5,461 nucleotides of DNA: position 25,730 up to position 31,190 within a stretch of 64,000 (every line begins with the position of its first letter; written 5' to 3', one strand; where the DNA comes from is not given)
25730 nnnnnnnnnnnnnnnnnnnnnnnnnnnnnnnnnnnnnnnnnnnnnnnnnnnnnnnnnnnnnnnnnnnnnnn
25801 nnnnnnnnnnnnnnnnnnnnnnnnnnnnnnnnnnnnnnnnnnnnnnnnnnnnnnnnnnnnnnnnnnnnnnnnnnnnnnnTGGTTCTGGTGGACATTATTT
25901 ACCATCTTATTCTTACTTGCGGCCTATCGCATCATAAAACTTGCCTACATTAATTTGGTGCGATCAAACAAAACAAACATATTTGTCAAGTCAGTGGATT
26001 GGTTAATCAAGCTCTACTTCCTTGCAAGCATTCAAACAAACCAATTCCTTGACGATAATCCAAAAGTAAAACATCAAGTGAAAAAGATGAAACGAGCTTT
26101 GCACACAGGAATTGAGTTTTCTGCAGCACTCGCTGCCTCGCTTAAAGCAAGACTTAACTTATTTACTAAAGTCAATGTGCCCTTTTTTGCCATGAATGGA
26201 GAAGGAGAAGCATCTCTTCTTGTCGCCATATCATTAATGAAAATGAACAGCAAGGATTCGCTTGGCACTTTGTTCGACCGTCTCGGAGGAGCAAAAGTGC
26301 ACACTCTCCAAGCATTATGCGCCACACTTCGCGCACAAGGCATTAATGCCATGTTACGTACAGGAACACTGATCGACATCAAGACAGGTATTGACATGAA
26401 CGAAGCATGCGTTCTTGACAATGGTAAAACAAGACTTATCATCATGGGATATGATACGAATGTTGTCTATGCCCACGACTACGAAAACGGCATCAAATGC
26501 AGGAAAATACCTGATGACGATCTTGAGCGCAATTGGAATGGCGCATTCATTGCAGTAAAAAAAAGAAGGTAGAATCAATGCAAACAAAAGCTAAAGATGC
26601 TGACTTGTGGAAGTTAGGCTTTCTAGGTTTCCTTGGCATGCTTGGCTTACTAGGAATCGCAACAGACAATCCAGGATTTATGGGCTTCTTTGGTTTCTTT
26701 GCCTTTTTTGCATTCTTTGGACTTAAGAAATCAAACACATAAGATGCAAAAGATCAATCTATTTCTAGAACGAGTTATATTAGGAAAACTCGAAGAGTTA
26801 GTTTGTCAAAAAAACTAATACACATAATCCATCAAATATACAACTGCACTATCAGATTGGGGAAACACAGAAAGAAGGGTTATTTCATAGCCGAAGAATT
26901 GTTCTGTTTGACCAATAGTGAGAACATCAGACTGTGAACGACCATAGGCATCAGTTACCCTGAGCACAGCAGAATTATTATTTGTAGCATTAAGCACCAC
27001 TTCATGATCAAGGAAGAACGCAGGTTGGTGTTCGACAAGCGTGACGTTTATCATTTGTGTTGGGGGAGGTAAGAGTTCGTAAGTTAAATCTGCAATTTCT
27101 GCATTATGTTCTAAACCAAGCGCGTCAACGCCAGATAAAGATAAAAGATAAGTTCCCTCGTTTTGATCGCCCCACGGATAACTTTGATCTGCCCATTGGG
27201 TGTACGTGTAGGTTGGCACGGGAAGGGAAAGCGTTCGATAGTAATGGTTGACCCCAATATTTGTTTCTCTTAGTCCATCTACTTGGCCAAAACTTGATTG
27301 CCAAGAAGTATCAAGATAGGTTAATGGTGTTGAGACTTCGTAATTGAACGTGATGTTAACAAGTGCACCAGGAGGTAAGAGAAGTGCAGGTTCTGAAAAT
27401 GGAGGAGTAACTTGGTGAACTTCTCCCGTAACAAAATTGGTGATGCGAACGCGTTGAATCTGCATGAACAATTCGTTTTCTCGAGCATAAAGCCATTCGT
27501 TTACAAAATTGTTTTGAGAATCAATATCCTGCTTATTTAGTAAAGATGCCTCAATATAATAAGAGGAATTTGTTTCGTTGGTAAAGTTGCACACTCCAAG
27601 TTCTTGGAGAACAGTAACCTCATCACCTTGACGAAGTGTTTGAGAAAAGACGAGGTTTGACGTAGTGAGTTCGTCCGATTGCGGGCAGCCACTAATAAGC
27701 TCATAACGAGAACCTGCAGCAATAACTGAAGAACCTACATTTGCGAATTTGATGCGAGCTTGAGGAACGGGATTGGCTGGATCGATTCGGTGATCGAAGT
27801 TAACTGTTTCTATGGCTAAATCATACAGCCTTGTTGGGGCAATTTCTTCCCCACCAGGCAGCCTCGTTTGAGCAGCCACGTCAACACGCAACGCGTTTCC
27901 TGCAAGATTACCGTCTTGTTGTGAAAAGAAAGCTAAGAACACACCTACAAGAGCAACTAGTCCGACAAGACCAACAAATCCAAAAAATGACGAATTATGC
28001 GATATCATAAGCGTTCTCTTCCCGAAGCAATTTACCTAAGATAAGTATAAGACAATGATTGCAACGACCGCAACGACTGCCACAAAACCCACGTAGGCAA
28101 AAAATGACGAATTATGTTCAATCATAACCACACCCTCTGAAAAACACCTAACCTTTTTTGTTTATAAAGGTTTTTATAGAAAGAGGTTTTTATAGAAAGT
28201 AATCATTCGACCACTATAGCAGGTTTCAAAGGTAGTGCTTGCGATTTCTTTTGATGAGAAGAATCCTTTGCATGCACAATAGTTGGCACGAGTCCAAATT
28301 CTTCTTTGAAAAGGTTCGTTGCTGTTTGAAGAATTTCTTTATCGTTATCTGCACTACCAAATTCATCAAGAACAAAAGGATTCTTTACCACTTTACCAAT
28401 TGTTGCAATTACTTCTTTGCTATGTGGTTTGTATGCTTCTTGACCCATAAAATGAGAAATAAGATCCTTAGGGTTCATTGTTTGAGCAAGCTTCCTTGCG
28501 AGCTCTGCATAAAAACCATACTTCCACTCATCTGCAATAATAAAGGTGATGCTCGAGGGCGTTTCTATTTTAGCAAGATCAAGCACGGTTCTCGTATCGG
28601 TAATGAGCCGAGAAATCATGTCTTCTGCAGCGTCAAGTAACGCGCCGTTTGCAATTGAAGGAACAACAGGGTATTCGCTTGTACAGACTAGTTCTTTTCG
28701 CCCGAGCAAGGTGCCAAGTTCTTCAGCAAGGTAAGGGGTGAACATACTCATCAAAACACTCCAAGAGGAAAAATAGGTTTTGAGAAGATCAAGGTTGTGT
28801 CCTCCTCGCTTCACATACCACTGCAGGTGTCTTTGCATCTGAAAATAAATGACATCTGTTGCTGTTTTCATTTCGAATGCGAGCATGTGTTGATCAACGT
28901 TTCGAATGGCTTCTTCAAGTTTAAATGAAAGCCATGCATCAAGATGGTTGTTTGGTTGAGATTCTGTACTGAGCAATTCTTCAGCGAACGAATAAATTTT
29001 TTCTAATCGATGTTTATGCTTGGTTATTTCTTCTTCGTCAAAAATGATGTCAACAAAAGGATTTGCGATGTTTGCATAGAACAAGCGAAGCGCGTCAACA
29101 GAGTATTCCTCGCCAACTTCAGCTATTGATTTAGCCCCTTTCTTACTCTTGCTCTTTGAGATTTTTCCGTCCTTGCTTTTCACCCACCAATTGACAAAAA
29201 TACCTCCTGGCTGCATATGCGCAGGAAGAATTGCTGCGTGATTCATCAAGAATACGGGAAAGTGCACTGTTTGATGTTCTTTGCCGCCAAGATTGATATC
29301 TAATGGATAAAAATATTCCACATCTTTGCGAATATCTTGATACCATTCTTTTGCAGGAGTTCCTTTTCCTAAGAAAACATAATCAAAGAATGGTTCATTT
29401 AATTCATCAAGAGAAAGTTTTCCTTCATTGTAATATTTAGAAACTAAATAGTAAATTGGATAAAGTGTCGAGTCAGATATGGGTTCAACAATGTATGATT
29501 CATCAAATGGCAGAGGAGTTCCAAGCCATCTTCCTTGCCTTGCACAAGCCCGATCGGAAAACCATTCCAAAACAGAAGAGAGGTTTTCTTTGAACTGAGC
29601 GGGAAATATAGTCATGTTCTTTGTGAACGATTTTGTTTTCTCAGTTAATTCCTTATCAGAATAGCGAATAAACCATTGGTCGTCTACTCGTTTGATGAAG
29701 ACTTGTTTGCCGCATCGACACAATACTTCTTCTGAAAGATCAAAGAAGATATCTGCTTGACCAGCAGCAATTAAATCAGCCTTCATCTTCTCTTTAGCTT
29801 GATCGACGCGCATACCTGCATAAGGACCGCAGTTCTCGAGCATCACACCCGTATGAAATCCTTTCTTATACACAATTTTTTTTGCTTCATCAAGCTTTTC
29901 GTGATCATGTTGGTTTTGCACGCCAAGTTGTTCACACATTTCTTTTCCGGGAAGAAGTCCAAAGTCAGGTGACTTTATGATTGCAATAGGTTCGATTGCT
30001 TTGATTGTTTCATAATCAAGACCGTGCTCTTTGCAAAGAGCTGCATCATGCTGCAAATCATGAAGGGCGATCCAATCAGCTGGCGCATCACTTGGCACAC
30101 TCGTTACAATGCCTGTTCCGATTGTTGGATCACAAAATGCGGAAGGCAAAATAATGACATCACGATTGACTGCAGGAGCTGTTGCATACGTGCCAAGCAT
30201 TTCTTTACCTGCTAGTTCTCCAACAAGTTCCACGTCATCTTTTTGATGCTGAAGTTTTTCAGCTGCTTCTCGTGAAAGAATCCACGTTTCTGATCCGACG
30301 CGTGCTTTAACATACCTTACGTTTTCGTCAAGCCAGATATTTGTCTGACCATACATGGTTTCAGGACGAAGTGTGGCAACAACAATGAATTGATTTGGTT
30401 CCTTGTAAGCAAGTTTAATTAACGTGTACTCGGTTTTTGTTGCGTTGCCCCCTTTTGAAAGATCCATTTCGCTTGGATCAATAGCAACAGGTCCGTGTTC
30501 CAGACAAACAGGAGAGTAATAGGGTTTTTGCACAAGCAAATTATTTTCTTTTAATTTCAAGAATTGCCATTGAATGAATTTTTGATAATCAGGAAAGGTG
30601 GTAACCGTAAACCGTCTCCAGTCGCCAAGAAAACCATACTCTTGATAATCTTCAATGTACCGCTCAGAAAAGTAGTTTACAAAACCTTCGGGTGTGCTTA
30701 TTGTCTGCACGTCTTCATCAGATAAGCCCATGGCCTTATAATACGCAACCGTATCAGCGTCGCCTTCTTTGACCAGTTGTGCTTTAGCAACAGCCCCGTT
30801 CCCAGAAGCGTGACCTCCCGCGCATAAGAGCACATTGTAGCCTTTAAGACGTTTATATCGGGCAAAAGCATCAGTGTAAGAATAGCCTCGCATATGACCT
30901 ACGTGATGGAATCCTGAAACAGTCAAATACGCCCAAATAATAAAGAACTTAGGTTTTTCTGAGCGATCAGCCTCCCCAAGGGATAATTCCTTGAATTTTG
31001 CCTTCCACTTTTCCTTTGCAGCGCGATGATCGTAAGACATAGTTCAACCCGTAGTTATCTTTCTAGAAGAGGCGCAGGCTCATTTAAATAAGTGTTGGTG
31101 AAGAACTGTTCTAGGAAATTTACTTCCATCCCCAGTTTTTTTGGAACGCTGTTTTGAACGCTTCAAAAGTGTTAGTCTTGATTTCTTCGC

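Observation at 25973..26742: Giant surface protein ends in a cytoplasmic, catalytically degenerate C39 peptidase-like domain, followed by a Gly/Phe-rich 54-aa membrane peptide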

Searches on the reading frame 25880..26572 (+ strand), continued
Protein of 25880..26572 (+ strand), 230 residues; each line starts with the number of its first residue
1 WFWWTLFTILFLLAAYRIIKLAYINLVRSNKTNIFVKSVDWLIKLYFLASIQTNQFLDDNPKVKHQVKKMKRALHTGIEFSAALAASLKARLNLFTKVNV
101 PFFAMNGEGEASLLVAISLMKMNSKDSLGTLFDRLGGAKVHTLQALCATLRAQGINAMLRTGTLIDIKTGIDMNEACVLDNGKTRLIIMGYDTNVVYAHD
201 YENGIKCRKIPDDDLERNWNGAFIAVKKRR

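Call 77: find_related_loci(query=A1, collection=viral_contigs, flank=6000)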
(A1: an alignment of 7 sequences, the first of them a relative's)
Query A1 (1114 aa) in viral_contigs; peptide patterns used: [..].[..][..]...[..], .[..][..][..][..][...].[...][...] (x = any residue, [..] = any of these).
68 stretches matched a pattern, but none encodes a relative of the query by tblastn (E <= 1e-3).
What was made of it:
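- Tried and rejected: The big protein was absent from viral contigs (call 77).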

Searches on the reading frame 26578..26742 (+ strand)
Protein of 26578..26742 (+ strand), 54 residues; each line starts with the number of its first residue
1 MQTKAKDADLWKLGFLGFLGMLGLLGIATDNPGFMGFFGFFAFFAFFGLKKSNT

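Call 3: search_protein_families(library=pfam, proteins=[window:26578-26742:+], max_evalue=10)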
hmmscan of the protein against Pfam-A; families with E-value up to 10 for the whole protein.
window:26578-26742:+ (54 aa): 2 families
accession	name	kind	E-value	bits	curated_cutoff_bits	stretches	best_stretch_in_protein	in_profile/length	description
PF12676.12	DUF3796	-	7.4e-06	26.8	24.8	1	12-51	2-44/120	Protein of unknown function (DUF3796)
PF00335.26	Tetraspanin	-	0.81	9.7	32.1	1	16-48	57-89/225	Tetraspanin family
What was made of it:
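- On DUF3796 (PF12676), for the 54-aa peptide: 26.8 bits against 24.8, E 7.4e-6 (call 3).
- Closest known: DUF3796. Same: The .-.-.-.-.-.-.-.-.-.... periodic Gly/hydrophobic hairpin scores 26.8 bits against a cut-off of 24.8 on DUF3796 (call 3).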

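Call 4: search_protein_families(library=ncbifam, proteins=[window:26578-26742:+], max_evalue=10)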
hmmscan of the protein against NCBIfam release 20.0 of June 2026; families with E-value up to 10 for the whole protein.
window:26578-26742:+ (54 aa): 1 family
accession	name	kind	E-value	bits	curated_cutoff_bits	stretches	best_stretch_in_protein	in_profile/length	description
NF041742.1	WGxxGxxG_fam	subfamily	0.027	15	35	1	3-28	42-67/69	WGxxGxxG family protein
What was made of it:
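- Closest known: DUF3796. Different: The WGxxGxxG NCBIfam score is 15 against a cut-off of 35 (call 4).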

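Call 63: search_protein_families(library=pfam, proteins=[window:26578-26739:+], max_evalue=10)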
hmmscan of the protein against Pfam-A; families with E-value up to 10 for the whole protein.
seq(54 aa): 2 families
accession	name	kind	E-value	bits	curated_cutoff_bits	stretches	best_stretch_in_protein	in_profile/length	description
PF12676.12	DUF3796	-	7.4e-06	26.8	24.8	1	12-51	2-44/120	Protein of unknown function (DUF3796)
PF00335.26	Tetraspanin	-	0.81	9.7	32.1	1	16-48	57-89/225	Tetraspanin family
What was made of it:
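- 26578..26742 (+): 54-aa Gly/Phe-rich two-segment membrane peptide. It is probably a real gene, DUF3796-like, but specific to this genome's locus. It is listed here because the finding names it, not because it belongs to the conserved module. The hit is lost in 9 of 9 core shuffles (calls 3, 63).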

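Call 75: search_dna_similar(query=window:26578-26739:+, collection=plasmids, mode=protein, max_evalue=1, max_rows=15)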
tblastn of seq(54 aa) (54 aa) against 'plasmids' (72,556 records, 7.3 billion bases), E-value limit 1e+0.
No match.

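Call 76: find_related_loci(query=window:26578-26739:+, collection=viral_contigs, flank=3000)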
Query seq(54 aa) (54 aa) in viral_contigs; peptide patterns used: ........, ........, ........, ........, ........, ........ (x = any residue, [..] = any of these).
93 stretches matched a pattern, but none encodes a relative of the query by tblastn (E <= 1e-3).
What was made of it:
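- Tried and rejected: The peptide had no tblastn hit in plasmids (call 75) or viral contigs (call 76).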

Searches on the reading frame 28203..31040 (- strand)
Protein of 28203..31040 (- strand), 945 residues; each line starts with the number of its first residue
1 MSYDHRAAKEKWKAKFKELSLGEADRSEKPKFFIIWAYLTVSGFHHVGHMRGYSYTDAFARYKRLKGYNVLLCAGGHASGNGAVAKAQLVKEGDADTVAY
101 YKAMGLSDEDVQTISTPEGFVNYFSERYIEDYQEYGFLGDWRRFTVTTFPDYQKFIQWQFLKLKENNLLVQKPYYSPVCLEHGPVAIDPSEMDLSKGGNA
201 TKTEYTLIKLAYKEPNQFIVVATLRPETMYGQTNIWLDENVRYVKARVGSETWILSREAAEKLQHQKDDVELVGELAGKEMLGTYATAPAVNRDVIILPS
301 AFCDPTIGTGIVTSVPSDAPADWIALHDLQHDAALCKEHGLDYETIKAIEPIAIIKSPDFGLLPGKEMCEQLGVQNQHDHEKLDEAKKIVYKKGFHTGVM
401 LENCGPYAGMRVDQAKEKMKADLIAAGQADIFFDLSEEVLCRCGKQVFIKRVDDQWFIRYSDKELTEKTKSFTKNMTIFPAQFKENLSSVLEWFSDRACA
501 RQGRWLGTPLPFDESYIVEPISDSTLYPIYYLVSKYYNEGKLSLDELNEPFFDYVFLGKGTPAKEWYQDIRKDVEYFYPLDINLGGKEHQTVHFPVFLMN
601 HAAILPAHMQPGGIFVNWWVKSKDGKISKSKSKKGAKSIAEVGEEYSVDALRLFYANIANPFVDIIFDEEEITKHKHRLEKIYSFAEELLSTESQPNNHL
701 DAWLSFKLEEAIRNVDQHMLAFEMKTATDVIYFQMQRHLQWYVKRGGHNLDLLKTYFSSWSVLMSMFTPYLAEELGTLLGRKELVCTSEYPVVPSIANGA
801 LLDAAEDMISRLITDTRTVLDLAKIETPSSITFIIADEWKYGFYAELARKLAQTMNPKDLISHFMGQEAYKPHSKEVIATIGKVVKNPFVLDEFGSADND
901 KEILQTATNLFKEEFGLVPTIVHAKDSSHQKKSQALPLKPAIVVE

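Call 11: search_protein_families(library=pfam, proteins=[window:28203-31040:-], max_evalue=0.01)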
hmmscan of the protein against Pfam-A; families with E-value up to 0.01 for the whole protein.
window:28203-31040:- (945 aa): 4 families
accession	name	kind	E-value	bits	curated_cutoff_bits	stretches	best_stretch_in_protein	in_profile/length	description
PF00133.28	tRNA-synt_1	-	4.3e-17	62.4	22.7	1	24-512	17-245/414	tRNA synthetases class I (I, L, M and V)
PF09334.17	tRNA-synt_1g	-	5.9e-14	52.1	20.1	2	442-675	171-374/391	tRNA synthetases class I (M)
PF08264.19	Anticodon_1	-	1.2e-13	51.6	25.1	1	701-825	1-141/148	Anticodon-binding domain of tRNA ligase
PF13603.12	tRNA-synt_1_2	-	0.0017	18.3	25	0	208-323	12-126/185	Leucyl-tRNA synthetase, editing domain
